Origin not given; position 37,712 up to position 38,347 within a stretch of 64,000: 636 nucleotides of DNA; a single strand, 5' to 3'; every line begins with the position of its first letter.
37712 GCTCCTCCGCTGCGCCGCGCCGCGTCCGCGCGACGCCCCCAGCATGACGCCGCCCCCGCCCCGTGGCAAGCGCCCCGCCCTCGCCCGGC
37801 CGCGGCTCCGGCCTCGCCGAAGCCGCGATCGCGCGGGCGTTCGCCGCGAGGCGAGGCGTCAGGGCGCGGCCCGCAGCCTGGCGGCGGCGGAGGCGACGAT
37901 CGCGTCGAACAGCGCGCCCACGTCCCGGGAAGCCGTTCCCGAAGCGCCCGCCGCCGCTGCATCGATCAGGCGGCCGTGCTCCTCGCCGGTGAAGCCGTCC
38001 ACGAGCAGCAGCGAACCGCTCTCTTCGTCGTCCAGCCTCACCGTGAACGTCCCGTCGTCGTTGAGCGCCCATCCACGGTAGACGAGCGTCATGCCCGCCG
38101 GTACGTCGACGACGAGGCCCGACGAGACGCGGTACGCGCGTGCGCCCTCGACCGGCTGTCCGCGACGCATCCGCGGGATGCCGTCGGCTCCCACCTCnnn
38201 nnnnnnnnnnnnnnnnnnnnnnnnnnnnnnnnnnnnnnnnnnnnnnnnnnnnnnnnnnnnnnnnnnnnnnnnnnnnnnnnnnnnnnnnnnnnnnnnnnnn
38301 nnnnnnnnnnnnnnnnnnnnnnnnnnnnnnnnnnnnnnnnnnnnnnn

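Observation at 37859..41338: Novel repeated module (DG[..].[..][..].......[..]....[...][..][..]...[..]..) shared by the 1159-aa surface protein and the paralog array; SH3b-like N-domains shared with the 3D-domain protein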

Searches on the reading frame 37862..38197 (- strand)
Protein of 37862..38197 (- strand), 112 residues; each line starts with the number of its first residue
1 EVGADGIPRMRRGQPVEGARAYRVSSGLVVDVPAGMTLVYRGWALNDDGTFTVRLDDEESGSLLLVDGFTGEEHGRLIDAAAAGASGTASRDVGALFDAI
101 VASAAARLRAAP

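Call 39: find_homologous_proteins(query=A4, max_evalue=0.001)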
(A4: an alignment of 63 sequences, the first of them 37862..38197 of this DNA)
Query A4 (63 sequences) (112 aa, profile of the alignment): 17 proteins with E <= 0.001 among 7742 candidates.
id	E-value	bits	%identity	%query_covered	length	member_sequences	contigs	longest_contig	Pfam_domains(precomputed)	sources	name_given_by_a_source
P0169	7.7e-30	121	73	90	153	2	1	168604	-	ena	-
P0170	7.6e-28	114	52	88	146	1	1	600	-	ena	-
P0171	1.3e-27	113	63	89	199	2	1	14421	-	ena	-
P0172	9.8e-27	111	84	92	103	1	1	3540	-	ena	-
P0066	3.0e-26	109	58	99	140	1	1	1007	-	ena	-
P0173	1.3e-22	97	36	51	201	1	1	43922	-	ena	-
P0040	2.2e-21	93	33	89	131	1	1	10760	-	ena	-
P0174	6.9e-20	89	39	56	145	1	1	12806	-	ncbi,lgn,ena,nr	ncbi:MAG: hypothetical protein F4X25_12050 [Chloroflexi bacterium]|nr:hypothetical protein [Chlorofl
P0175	1.9e-19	87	35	61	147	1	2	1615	-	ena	-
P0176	2.2e-19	87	33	62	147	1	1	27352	-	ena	-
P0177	3.6e-19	86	34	81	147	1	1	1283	-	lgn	-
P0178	4.0e-19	86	36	60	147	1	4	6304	-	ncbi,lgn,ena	-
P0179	2.4e-17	81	33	62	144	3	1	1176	-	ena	-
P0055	2.7e-16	77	35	59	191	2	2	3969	-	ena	-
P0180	2.5e-14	71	32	61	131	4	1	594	-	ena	-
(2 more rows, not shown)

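Call 42: find_related_loci(query=A5, collection=genome_contigs, flank=6000)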
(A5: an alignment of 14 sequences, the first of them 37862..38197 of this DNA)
Query A5 (112 aa) in genome_contigs; peptide patterns used: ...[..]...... (x = any residue, [..] = any of these).
35 stretches matched a pattern; 19 encode a relative of the query (tblastn E <= 1e-3); 19 distinct loci.
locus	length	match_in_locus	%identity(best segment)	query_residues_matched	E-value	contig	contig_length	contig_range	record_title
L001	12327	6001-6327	63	1-104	2e-36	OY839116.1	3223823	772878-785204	MAG: Dehalococcoidia bacterium isolate 44b3abb6-b6b9-4f11-be96-93ee54cc77f6 genome assembly, chromosome: 1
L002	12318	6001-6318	48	2-104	1e-22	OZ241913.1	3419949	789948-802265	MAG: Dehalococcoidia bacterium isolate 665203e5-4de3-409e-b258-c822a43d9238 genome assembly, chromosome: 1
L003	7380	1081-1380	51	3-104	1e-20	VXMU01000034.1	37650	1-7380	MAG: Chloroflexi bacterium isolate SB0661_bin_44 NODE_1114_length_37650_cov_41.286208, whole genome shotgun sequence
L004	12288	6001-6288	52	6-104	3e-20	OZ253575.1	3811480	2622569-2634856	MAG: Tepidiformaceae bacterium isolate 75d77762-d14d-4840-8cb0-48f4955156da genome assembly, chromosome: 1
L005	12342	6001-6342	46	2-112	7e-20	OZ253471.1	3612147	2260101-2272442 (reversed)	MAG: Dehalococcoidia bacterium isolate 41ac3497-52d9-4345-8c76-2a61940320b0 genome assembly, chromosome: 1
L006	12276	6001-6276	54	10-104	9e-20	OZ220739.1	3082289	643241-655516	MAG: Tepidiformaceae bacterium isolate ddb3cf28-bb63-44a4-8fd1-08202229d10a genome assembly, chromosome: 1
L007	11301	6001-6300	46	3-103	1e-16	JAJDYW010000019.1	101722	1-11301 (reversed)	MAG: Dehalococcoidia bacterium isolate jk18x34bins.55 k141_152222, whole genome shotgun sequence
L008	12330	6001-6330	42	2-112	4e-16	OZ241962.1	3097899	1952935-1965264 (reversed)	MAG: Dehalococcoidia bacterium isolate 3270897d-fe61-4464-a15a-05fd473d2b13 genome assembly, chromosome: 1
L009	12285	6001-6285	47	4-103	5e-15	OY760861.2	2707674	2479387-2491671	MAG: Tepidiformaceae bacterium isolate 815c9385-4915-413f-8b4b-d9ebc7d9cf62 genome assembly, chromosome: 1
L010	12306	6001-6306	45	2-103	2e-14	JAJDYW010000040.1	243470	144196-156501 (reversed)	MAG: Dehalococcoidia bacterium isolate jk18x34bins.55 k141_119416, whole genome shotgun sequence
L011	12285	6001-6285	44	6-104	2e-13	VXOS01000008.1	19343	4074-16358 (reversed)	MAG: Chloroflexi bacterium isolate SB0662_bin_38 NODE_2630_length_19343_cov_51.174720, whole genome shotgun sequence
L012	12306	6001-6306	42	4-112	3e-12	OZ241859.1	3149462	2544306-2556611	MAG: Tepidiformaceae bacterium isolate 61b899a4-e100-41bc-a9d1-12f25bf3ef07 genome assembly, chromosome: 1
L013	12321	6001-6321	38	3-103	1e-11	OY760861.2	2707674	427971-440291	MAG: Tepidiformaceae bacterium isolate 815c9385-4915-413f-8b4b-d9ebc7d9cf62 genome assembly, chromosome: 1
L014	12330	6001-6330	39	4-112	2e-11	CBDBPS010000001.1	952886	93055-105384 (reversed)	MAG: Dehalococcoidia bacterium isolate 2e9189d5-434a-42a8-84cf-86486d02cf1d genome assembly, contig: contig_1, whole gen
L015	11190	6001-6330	39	4-112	2e-11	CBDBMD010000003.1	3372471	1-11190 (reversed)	MAG: Dehalococcoidia bacterium isolate 82647b19-91a1-4440-b29b-303ca9d817fb genome assembly, contig: contig_3, whole gen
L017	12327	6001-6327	37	5-112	2e-10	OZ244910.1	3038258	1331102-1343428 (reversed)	MAG: Tepidiformaceae bacterium isolate ed469eb4-a2fc-40cd-ae9b-5fa791396524 genome assembly, chromosome: 1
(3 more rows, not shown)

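Call 47: search_protein_families(library=pfam, proteins=[L001:3148-7116:+, L002:684-2552:+, L002:2539-4482:+, L002:4486-6402:+, L003:310-2415:+, L004:5140-9048:+, L005:3349-6342:+, L009:2007-4244:+, L009:4600-7092:+, L017:3469-6963:+], max_evalue=0.01)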
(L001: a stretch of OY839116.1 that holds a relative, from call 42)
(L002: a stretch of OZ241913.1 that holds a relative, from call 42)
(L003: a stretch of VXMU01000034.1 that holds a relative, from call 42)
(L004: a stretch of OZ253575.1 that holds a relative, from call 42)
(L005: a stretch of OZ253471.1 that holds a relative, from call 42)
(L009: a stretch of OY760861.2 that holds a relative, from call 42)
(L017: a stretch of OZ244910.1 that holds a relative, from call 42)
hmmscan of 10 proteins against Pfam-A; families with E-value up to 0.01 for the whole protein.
L001:3148-7116:+ (1323 aa): 0 families

L002:684-2552:+ (623 aa): 3 families
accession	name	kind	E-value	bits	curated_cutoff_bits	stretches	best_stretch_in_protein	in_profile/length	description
PF00041.27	fn3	-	1.3e-10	41.8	25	2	178-255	16-80/84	Fibronectin type III domain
PF16656.11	Pur_ac_phosph_N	-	0.00033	21.6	30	0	272-339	9-83/93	Purple acid Phosphatase, N-terminal domain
PF25059.1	FN3_DSCAM-DSCAML_C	-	0.00061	20.5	39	0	305-348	34-76/89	DSCAM/DSCAML C-terminal Fn3-like domain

L002:2539-4482:+ (648 aa): 4 families
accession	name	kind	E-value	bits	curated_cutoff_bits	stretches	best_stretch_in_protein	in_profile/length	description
PF00041.27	fn3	-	2.3e-19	69.8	25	2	188-273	8-80/84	Fibronectin type III domain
PF16656.11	Pur_ac_phosph_N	-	3.3e-08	34.4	30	1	188-273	8-88/93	Purple acid Phosphatase, N-terminal domain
PF25059.1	FN3_DSCAM-DSCAML_C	-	6.4e-06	26.9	39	0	205-270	16-73/89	DSCAM/DSCAML C-terminal Fn3-like domain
PF25788.1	Ig_Rha78A_N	-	0.00029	21.5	27.4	0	193-272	17-95/105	Rha78A-like, N-terminal immunoglobulin domain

L002:4486-6402:+ (639 aa): 3 families
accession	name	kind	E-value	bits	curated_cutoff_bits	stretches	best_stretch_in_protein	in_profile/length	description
PF00041.27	fn3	-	3.2e-11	43.7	25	2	189-270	14-81/84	Fibronectin type III domain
PF16656.11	Pur_ac_phosph_N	-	1.3e-05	26.1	30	0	192-270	15-89/93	Purple acid Phosphatase, N-terminal domain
PF25059.1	FN3_DSCAM-DSCAML_C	-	0.0011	19.7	39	0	307-359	26-73/89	DSCAM/DSCAML C-terminal Fn3-like domain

L003:310-2415:+ (702 aa): 0 families

L004:5140-9048:+ (1303 aa): 0 families

L005:3349-6342:+ (998 aa): 8 families
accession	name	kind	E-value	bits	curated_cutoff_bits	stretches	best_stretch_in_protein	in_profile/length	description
PF00560.39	LRR_1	-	7.5e-20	67.2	20.6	1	144-165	2-23/23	Leucine Rich Repeat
PF13855.12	LRR_8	-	9.8e-16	57.7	27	3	120-178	3-61/61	Leucine rich repeat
PF12799.13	LRR_4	-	5.8e-14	52.2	27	2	144-180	3-37/44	Leucine Rich repeats (2 copies)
PF23598.1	LRR_14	-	1.1e-09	38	40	1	213-281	61-125/353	Leucine-rich repeat region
PF18998.6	Flg_new_2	-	2.1e-08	34.4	23.6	1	346-415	1-71/73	Divergent InlB B-repeat domain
PF23211.1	LRR_LRWD1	-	8.2e-05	22.8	28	0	216-304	10-97/190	Leucine-rich repeat and WD repeat-containing protein 1, LRR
PF00041.27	fn3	-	8.9e-05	23.1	25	1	654-736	3-79/84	Fibronectin type III domain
PF25019.1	LRR_R13L1-DRL21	-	0.0053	17.1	27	0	220-278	67-125/127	R13L1/DRL21 LRRs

L009:2007-4244:+ (746 aa): 3 families
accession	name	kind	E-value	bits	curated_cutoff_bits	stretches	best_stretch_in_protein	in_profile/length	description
PF00560.39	LRR_1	-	2.9e-05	23.8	20.6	0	578-598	3-23/23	Leucine Rich Repeat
PF13855.12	LRR_8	-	0.00042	20.5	27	1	552-611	2-61/61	Leucine rich repeat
PF12799.13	LRR_4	-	0.0047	17.6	27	0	552-587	2-36/44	Leucine Rich repeats (2 copies)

L009:4600-7092:+ (831 aa): 2 families
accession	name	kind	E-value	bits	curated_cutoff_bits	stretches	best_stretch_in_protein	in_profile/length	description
PF00041.27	fn3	-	2.8e-12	47.1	25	1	132-217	6-79/84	Fibronectin type III domain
PF16656.11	Pur_ac_phosph_N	-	0.0057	17.6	30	0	393-447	27-81/93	Purple acid Phosphatase, N-terminal domain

L017:3469-6963:+ (1165 aa): 1 family
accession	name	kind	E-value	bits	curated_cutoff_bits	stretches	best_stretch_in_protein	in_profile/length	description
PF00041.27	fn3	-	0.0022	18.6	25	0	763-836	16-82/84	Fibronectin type III domain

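Call 48: predict_structure(alignment_id=A4)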
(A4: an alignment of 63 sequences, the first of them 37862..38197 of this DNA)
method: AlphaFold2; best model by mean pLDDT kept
length: 112 residues; sequences in the alignment: 63
mean_pLDDT: 93.2   pTM: 0.85
mean pLDDT of the five models: 93.2, 92.9, 92.5, 92.5, 92.5
residues with pLDDT >= 90: 98; 70-90: 7; 50-70: 7; < 50: 0
segments of 3 or more residues with pLDDT < 50: none
pLDDT, mean of each block of 10 residues (from residue 1): 95 97 96 97 95 96 97 95 66 96 96 82
secondary structure, 60 per line:
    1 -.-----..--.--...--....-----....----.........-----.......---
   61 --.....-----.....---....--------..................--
elements in order: E15-17 E20-23 E29-32 E37-45 E51-57 E63-67 E73-77 H81-84 H93-110

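Call 56: find_encoding_contigs(protein=P0174, flank=6000, max_places=3)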
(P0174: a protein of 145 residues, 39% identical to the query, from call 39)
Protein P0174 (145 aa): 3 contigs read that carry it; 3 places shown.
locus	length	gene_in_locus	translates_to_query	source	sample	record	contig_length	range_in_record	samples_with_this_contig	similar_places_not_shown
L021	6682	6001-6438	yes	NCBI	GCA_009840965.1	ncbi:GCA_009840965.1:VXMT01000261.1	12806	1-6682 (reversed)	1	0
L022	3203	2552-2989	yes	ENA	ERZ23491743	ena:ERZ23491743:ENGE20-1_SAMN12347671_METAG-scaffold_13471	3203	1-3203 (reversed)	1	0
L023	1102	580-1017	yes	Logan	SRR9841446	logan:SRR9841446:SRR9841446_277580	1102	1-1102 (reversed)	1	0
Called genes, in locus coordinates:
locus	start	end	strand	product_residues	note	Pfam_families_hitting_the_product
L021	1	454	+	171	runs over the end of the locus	PF00499:Oxidored_q3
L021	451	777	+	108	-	PF00420:Oxidored_q2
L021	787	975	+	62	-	-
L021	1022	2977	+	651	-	PF00662:Proton_antipo_N, PF00361:Proton_antipo_M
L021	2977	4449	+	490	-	PF00361:Proton_antipo_M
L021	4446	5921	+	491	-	PF00361:Proton_antipo_M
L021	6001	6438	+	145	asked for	-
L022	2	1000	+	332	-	?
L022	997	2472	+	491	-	PF00361:Proton_antipo_M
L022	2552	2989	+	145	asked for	-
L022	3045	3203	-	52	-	?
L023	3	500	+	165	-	?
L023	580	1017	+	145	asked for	-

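Call 71: fold_search(model_id=the predicted structure, library=pdb)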
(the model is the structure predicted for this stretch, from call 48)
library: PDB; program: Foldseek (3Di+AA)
matches with E <= 10: 214; with E <= 0.001: 0
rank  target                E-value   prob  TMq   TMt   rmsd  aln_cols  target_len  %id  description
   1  8ka7                  6.7e-01  0.33  0.21  0.20   9.5        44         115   14  De novo design protein -NB7 (released 2024-08-07)
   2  2op6                  1.6e+00  0.09  0.29  0.23  14.9       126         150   12  Peptide-binding domain of Heat shock 70 kDa protein D precursor from C.elegans (released 2007-02-27)
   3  6a27_B                1.7e+00  0.08  0.25  0.16   9.5       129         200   15  Crystal structure of PprA W183R mutant form 1 (released 2018-12-26)
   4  9dm1_A                1.9e+00  0.51  0.24  0.06   1.5        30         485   23  Mycobacterial supercomplex malate:quinone oxidoreductase assembly (released 2024-10-23)
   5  5j19_A                1.9e+00  0.04  0.21  0.15  15.4       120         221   13  phospho-Pon binding-induced Plk1 dimerization (released 2016-06-15)
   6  7mx1_A                2.0e+00  0.04  0.22  0.15  15.3       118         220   14  PLK-1 polo-box domain in complex with a high affinity macrocycle synthesized using a novel glutamic acid analog (released 2022-03-30)
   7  6u42_5F               2.1e+00  0.11  0.26  0.10   7.3        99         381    8  Natively decorated ciliary doublet microtubule (released 2019-11-13)
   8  3dgh_B                2.2e+00  0.44  0.24  0.06   1.5        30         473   23  Crystal Structure of Drosophila Thioredoxin Reductase, C-terminal 8-residue truncation (released 2009-06-16)
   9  3dh9_A                2.3e+00  0.44  0.25  0.06   1.5        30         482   23  Crystal Structure of Drosophila Thioredoxin Reductase, wild-type (released 2009-06-16)
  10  8wfp_B                2.3e+00  0.05  0.21  0.12  12.5       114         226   14  Crystal structure of polo-like kinase(PLK1)PBD in complex with DD-1 (released 2024-09-25)
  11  1vjl_A                2.5e+00  0.44  0.25  0.20   1.1        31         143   22  Crystal structure of a duf151 family protein (tm0160) from thermotoga maritima at 1.90 A resolution (released 2004-03-16)
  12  5y7z_A                2.5e+00  0.25  0.26  0.11   3.6        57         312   21  Complex structure of cyclin G-associated kinase with gefitinib (released 2018-08-29)
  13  1q4k_A                2.5e+00  0.04  0.22  0.13  15.4       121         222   13  The polo-box domain of Plk1 in complex with a phospho-peptide (released 2003-11-11)
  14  9azz_B                2.6e+00  0.08  0.24  0.16  11.3       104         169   12  Crystal structure of outer membrane lipoprotein carrier protein (LolA) from Ehrlichia ruminantium (released 2024-03-20)
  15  4h71_A                2.6e+00  0.04  0.22  0.12  12.5       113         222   14  Human Plk1-PBD in complex with Poloxime ((E)-4-(hydroxyimino)-2-isopropyl-5-methylcyclohexa-2,5-dienone) (released 2012-10-03)
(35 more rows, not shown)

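Call 75: search_protein_families(library=pfam, alignment_id=A4, max_evalue=10)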
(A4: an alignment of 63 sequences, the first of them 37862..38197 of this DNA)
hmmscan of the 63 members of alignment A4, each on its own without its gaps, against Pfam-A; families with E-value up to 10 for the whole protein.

A. member 1, window:37862-38197:- (112 aa): 1 family
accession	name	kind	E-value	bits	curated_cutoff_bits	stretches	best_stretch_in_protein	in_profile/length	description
PF07865.16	DUF1652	-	0.16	12.4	23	1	46-69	21-45/67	Protein of unknown function (DUF1652)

B. families by the number of members that match (of 63 scanned): 17 families
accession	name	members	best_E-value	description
PF19135.5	DUF5818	1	0.00091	Protein of unknown function (DUF5818)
PF15232.11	DUF4585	1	0.0018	Domain of unknown function (DUF4585)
PF11255.13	DUF3054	1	0.0078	Protein of unknown function (DUF3054)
PF15451.11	DUF4632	1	0.011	Domain of unknown function (DUF4632)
PF09285.17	Elong-fact-P_C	1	0.042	Elongation factor P, C-terminal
PF10604.15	Polyketide_cyc2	1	0.058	Polyketide cyclase / dehydrase and lipid transport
PF24384.1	Ig_TMM62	1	0.082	TMEM62 Ig-like domain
PF19436.4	ACS_CODH_B_C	1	0.099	ACS/CODH beta subunit C-terminal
PF08308.17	PEGA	1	0.11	PEGA domain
PF01058.29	Oxidored_q6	1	0.11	NADH ubiquinone oxidoreductase, 20 Kd subunit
PF14273.11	DUF4360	1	0.11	Domain of unknown function (DUF4360)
PF19487.4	DUF6023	1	0.13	Family of unknown function (DUF6023)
PF18239.8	HA1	1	0.15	Hemagglutinin I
PF07865.16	DUF1652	1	0.16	Protein of unknown function (DUF1652)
PF09282.15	Mago-bind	1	0.19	Mago binding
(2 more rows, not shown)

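Call 77: search_protein_families(library=ncbifam, alignment_id=A4, max_evalue=10)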
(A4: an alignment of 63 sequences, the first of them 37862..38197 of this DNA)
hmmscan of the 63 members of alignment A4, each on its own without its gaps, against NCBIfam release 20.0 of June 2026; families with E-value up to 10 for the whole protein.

A. member 1, window:37862-38197:- (112 aa): 0 families

B. families by the number of members that match (of 63 scanned): 11 families
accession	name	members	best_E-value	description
NF011393.0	PRK14818.1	1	0.0062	NADH dehydrogenase subunit B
NF009884.0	PRK13343.1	1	0.019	F0F1 ATP synthase subunit alpha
NF033530.1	lasso_PqqD_Strm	1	0.023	lasso peptide biosynthesis PqqD family chaperone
NF011390.0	PRK14815.1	1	0.026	NADH dehydrogenase subunit B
NF050123.1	SURF1_Mycobac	1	0.049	SURF1 family cytochrome oxidase biogenesis protein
NF010151.0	PRK13628.1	1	0.053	serine/threonine transporter SstT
NF002951.0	PRK03606.2-2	1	0.08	ureidoglycolate lyase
NF041766.1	choice_anch_U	1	0.091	choice-of-anchor U domain-containing protein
NF007078.0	PRK09529.1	1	0.13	bifunctional acetyl-CoA decarbonylase/synthase complex subunit alpha/beta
NF003379.0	PRK04456.1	1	0.16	acetyl-CoA decarbonylase/synthase complex subunit beta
NF008423.0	PRK11251.1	1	0.22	osmotically-inducible lipoprotein OsmE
